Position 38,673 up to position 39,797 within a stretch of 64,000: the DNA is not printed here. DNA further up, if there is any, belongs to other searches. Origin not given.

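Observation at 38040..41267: Three-gene cassette: metallophosphoesterase, unknown protein and a NadD-like::PARG-like macrodomain fusion (candidate NAD/ADP-ribose processing system)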

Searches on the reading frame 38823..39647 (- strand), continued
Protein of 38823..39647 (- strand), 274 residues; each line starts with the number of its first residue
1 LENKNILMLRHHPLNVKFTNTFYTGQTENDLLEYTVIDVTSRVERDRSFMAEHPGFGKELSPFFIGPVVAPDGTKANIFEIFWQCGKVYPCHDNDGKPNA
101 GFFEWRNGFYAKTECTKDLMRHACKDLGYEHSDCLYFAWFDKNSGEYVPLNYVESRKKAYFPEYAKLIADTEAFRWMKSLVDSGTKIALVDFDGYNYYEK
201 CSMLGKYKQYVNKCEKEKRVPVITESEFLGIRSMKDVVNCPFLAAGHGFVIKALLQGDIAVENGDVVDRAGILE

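Call 97: search_protein_families(library=pfam, alignment_id=A6, max_evalue=0.001)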
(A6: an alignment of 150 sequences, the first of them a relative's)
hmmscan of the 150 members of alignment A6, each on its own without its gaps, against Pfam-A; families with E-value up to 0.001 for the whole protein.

A. member 1, L045:5474-6268:+ (264 aa): 3 families
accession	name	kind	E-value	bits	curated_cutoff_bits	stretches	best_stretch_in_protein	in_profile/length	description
PF00149.33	Metallophos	-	3.2e-18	67.3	21.5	1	26-230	3-173/191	Calcineurin-like phosphoesterase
PF06874.16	FBPase_2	-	5.1e-08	32.1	27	1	52-88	185-221/639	Firmicute fructose-1,6-bisphosphatase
PF12850.12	Metallophos_2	-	4e-07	30.6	27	1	26-171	3-90/154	Calcineurin-like phosphoesterase superfamily domain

B. families by the number of members that match (of 150 scanned): 67 families (the first 25 are shown)
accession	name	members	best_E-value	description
PF01555.25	N6_N4_Mtase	3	1.6e-38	DNA methylase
PF00004.35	AAA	3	1.3e-26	ATPase family associated with various cellular activities (AAA)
PF07068.17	Gp23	2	1.6e-79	Major capsid protein Gp23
PF04095.22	NAPRTase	2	1.9e-61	Nicotinate phosphoribosyltransferase (NAPRTase) family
PF18127.6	NAMPT_N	2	3.2e-31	Nicotinamide phosphoribosyltransferase, N-terminal domain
PF20720.3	nSTAND3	2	9e-07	Novel STAND NTPase 3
PF13191.12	AAA_16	2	4.1e-06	AAA ATPase domain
PF03747.19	ADP_ribosyl_GH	1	2e-72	ADP-ribosylglycohydrolase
PF02882.25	THF_DHG_CYH_C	1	2.6e-52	Tetrahydrofolate dehydrogenase/cyclohydrolase, NAD(P)-binding domain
PF04860.17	Phage_portal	1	6.4e-52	Phage portal protein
PF00265.24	TK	1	4.6e-51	Thymidine kinase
PF08719.17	NADAR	1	7.3e-45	NADAR domain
PF00692.24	dUTPase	1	2e-34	dUTPase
PF00763.28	THF_DHG_CYH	1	8e-33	Tetrahydrofolate dehydrogenase/cyclohydrolase, catalytic domain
PF00145.23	DNA_methylase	1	2e-29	C-5 cytosine-specific DNA methylase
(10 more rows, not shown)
